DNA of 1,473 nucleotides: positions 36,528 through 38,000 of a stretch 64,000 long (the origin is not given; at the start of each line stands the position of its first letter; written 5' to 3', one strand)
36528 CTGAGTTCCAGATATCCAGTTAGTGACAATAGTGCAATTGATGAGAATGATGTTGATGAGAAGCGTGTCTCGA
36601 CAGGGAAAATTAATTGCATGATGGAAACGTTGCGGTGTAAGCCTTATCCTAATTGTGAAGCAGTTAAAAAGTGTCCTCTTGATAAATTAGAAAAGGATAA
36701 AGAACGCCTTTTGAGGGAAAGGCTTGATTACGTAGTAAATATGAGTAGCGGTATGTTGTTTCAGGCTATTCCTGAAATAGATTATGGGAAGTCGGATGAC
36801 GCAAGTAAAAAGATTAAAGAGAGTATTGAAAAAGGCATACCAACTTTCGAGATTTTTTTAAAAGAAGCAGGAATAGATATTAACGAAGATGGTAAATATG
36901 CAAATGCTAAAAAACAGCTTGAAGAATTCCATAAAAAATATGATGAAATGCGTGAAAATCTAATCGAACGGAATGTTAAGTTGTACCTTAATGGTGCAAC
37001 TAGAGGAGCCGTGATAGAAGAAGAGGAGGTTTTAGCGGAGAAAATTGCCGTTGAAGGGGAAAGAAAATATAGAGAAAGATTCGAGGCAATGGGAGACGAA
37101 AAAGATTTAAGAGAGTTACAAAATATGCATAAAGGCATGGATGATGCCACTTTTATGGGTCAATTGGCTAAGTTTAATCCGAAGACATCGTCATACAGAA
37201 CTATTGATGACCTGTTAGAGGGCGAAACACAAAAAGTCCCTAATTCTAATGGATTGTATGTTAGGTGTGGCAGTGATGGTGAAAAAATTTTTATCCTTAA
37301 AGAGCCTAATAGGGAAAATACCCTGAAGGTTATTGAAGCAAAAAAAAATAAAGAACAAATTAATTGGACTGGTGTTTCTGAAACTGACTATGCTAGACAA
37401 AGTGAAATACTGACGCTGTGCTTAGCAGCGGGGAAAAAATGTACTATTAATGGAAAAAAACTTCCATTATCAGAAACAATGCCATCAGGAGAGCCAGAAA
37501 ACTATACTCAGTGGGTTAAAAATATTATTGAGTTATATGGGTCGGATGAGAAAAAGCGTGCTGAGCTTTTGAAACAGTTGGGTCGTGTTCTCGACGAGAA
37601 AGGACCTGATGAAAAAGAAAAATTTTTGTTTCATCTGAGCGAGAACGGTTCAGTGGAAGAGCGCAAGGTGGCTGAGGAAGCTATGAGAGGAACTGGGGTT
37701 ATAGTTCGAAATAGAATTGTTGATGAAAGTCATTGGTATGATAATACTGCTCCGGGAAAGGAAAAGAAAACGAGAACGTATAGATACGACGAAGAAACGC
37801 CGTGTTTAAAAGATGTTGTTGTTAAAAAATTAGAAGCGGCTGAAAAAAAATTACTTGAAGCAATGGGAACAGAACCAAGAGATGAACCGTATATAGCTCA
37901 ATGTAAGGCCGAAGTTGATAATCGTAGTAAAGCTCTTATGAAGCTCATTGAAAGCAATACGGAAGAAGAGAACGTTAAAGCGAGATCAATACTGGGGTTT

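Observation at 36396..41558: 1720-aa Lys/Glu-rich coiled-coil giant protein inserted between bamE and tadA: candidate translocated effector or host-cytoskeleton/nuclear mimic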

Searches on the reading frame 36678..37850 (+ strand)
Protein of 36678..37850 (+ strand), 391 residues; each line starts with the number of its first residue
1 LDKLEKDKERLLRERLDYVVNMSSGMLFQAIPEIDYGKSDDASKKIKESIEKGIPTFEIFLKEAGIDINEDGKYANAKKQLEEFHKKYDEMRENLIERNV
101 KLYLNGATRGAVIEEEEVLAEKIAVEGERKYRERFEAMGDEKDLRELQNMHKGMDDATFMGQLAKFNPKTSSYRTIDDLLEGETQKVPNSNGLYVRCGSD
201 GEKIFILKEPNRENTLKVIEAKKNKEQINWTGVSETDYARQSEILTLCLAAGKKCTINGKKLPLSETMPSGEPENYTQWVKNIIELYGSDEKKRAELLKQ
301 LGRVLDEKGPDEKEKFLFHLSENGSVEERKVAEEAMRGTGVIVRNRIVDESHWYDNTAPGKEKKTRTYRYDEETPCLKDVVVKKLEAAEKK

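Call 27: search_solved_structures(query=A1, max_evalue=10)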
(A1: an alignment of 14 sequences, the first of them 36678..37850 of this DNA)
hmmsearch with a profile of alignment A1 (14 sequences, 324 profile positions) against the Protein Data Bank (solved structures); distinct sequences matched with E-value up to 10: 15.
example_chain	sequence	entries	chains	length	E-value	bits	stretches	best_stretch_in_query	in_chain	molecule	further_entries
7aih_Am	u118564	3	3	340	0.52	12.8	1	39-148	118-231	mL75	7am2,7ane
4zpa_A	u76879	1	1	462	1.5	11.3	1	203-231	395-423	RNA-directed RNA polymerase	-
4zp7_A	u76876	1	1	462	1.5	11.3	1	203-231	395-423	Genome polyprotein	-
4zp8_A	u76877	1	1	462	1.5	11.3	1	203-231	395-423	RNA-dependent RNA polymerase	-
4zp9_A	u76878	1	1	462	1.5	11.3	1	203-231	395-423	RNA-dependent RNA polymerase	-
4zpb_A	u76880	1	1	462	1.5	11.3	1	203-231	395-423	RNA-directed RNA polymerase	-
4zp6_A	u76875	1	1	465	1.5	11.3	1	203-231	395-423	Genome polyprotein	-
4wfx_A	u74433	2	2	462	1.5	11.3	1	203-231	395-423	RNA-directed RNA polymerase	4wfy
3ddk_A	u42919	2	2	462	1.5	11.3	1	203-231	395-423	RNA polymerase B3 3Dpol | RNA-directed RNA polymerase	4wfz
4zpd_A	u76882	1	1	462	1.5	11.3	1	203-231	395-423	RNA-directed RNA polymerase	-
4zpc_A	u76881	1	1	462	1.5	11.3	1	203-231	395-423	RNA-dependent RNA polymerase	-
4y34_A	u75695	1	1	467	1.6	11.3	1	203-231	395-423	3D polymerase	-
4k4x_A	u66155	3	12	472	1.6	11.3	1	203-231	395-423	RNA-dependent RNA polymerase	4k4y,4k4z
4y2a_A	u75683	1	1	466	1.6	11.3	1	203-231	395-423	3D polymerase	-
3cdu_A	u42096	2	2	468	1.6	11.2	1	203-231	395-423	RNA-directed RNA polymerase 3D-POL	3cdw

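Call 42: predict_structure(alignment_id=A2)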
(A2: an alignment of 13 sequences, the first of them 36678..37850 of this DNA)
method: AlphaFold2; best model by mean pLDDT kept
length: 391 residues; sequences in the alignment: 13
mean_pLDDT: 76.2   pTM: 0.52
mean pLDDT of the five models: 76.2, 74.9, 74.4, 74.2, 73.6
residues with pLDDT >= 90: 101; 70-90: 177; 50-70: 61; < 50: 52
segments of 3 or more residues with pLDDT < 50: 108-117, 343-379
pLDDT, mean of each block of 10 residues (from residue 1): 79 86 71 78 86 88 77 61 87 88 62 47 57 53 69 78 82 85 87 87 88 93 91 91 95 94 93 92 89 91 91 88 88 75 42 35 31 40 60 56
secondary structure, 60 per line:
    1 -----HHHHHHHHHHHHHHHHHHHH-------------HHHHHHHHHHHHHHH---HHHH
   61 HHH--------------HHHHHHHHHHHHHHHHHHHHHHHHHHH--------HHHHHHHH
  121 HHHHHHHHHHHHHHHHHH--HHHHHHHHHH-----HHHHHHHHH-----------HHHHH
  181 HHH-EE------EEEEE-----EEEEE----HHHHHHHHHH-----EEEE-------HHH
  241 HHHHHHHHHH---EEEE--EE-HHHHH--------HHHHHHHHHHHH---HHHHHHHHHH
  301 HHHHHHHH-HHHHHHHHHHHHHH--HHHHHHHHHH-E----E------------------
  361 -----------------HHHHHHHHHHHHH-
elements in order: H6-25 H39-53 H57-63 H78-104 H113-138 H141-150 H156-164 H176-183 E193-197 E203-207 H212-221 E227-230 H238-250 E254-257 H263-267 H276-287 H291-308 H310-323 H326-335 H378-390

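Call 47: fold_search(model_id=the predicted structure, library=pdb)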
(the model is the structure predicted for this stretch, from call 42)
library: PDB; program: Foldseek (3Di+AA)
matches with E <= 10: 270; with E <= 0.001: 0
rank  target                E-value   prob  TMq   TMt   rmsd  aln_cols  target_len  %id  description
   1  7ue2_A                2.2e-01  0.15  0.13  0.16  22.1       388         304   14  Crystal structure of designed helical repeat protein RPB_PLP3_R6 bound to PLPx6 peptide (released 2023-03-29)
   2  4pki_G                5.7e-01  0.21  0.13  0.16  13.9       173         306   14  Complex of ATP-actin With the C-terminal Actin-Binding Domain of Tropomodulin (released 2014-07-30)
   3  3ma5_A                8.0e-01  0.41  0.11  0.34  10.6        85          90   14  Crystal structure of the tetratricopeptide repeat domain protein Q2S6C5_SALRD from Salinibacter ruber. Northeast Struc (released 2010-04-07)
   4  9k7u_A                8.0e-01  0.23  0.12  0.26  10.7       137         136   14  Crystal structure of designed zinc-induced heterodimer Heter-Zn2-HEHE-22 (released 2025-10-29)
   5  7t7t_A                8.8e-01  0.06  0.10  0.09  20.4       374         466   16  Structure of TSK/BRU1 bound to histone H3.1 (released 2022-03-30)
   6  8jo3_A                1.0e+00  0.03  0.10  0.11  28.7       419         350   12  Cryo-EM structure of a Legionella effector complexed with actin and AMP (released 2024-05-01)
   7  8jo4_A                1.1e+00  0.05  0.12  0.13  27.1       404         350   11  Cryo-EM structure of a Legionella effector complexed with actin and ATP (released 2024-05-01)
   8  2kcl_MODEL_1_A        1.2e+00  0.30  0.11  0.32  10.4        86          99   12  Solution NMR structure of tetratricopeptide repeat domain protein SrU_0103 from Salinibacter ruber, Northeast  (released 2009-01-06)
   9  8b2a_BBB              1.2e+00  0.21  0.11  0.17  12.5       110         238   13  Crystal structure of type I dehydroquinase from Staphylococcus aureus inhibited by a hydroxylamine derivative (released 2023-02-15)
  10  3f9k_B                1.5e+00  0.15  0.13  0.23  16.8       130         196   12  Two domain fragment of HIV-2 integrase in complex with LEDGF IBD (released 2009-01-20)
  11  5ctr_B                1.5e+00  0.09  0.15  0.17  19.3       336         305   10  Crystal structure of human SART3 HAT-C domain-human USP4 DUSP-UBL domain complex (released 2016-04-27)
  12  3ma5_C                1.6e+00  0.28  0.10  0.33   9.4        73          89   16  Crystal structure of the tetratricopeptide repeat domain protein Q2S6C5_SALRD from Salinibacter ruber. Northeast Struc (released 2010-04-07)
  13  2kat_MODEL_1_A        1.6e+00  0.20  0.09  0.26  11.3        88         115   17  Solution structure of protein BPP2914 from Bordetella parapertussis. Northeast Structural Genomics Consortium  (released 2008-12-16)
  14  3f9k_A                1.6e+00  0.16  0.13  0.23  17.0       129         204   11  Two domain fragment of HIV-2 integrase in complex with LEDGF IBD (released 2009-01-20)
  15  7zy4_B                1.6e+00  0.07  0.13  0.15  18.2       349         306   10  Crystal structure of human CstF77 in complex with hFip1 (released 2022-09-14)
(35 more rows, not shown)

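Call 90: fold_search(model_id=the predicted structure, library=viral)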
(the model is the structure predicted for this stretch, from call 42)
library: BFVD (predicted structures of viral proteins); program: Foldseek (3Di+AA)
matches with E <= 10: 255; with E <= 0.001: 0
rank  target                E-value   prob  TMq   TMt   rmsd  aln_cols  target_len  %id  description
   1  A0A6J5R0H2            2.3e-01  0.08  0.11  0.06  24.0       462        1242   13  Uncharacterized protein [uncultured Caudovirales phage]
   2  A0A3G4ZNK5            3.6e-01  0.38  0.11  0.23  20.9       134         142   10  Uncharacterized protein [Terrestrivirus sp.]
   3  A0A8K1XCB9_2          4.1e-01  0.08  0.08  0.03  23.0       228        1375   16  (no name in the UniProt tables at hand)
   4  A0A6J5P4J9            6.4e-01  0.05  0.11  0.10  23.8       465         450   12  Uncharacterized protein [uncultured Caudovirales phage]
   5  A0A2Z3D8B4            7.0e-01  0.47  0.13  0.06  19.8       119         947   13  Capsid protein 1 [Bovine parvovirus 3]
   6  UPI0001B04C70         7.0e-01  0.18  0.13  0.21  18.4       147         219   14  (no name look-up for this kind of identifier)
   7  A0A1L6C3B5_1          7.0e-01  0.04  0.10  0.05  31.8       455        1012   12  (no name in the UniProt tables at hand)
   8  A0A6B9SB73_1          8.1e-01  0.05  0.12  0.06  21.7       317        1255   14  Polyprotein (Fragment) [Rondonia picorna-like virus]
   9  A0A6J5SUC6            9.4e-01  0.06  0.13  0.11  24.9       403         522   13  Uncharacterized protein [uncultured Caudovirales phage]
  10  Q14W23                9.4e-01  0.04  0.11  0.10  26.1       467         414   11  ORF83 [Ranid herpesvirus 2]
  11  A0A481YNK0            9.8e-01  0.16  0.13  0.23  20.8       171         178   11  Uncharacterized protein [Pithovirus LCDPAC01]
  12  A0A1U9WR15            1.1e+00  0.09  0.12  0.19  20.4       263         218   10  ERF superfamily protein [Escherichia phage vB_EcoS_ESCO41]
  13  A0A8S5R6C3            1.1e+00  0.05  0.10  0.12  34.2       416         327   12  Uncharacterized protein [Myoviridae sp. ctaOv25]
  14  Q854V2                1.2e+00  0.04  0.08  0.08  28.7       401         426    9  Uncharacterized protein [Mycobacterium phage Che9c]
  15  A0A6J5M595            1.3e+00  0.07  0.14  0.10  28.7       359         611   16  Uncharacterized protein [uncultured Caudovirales phage]
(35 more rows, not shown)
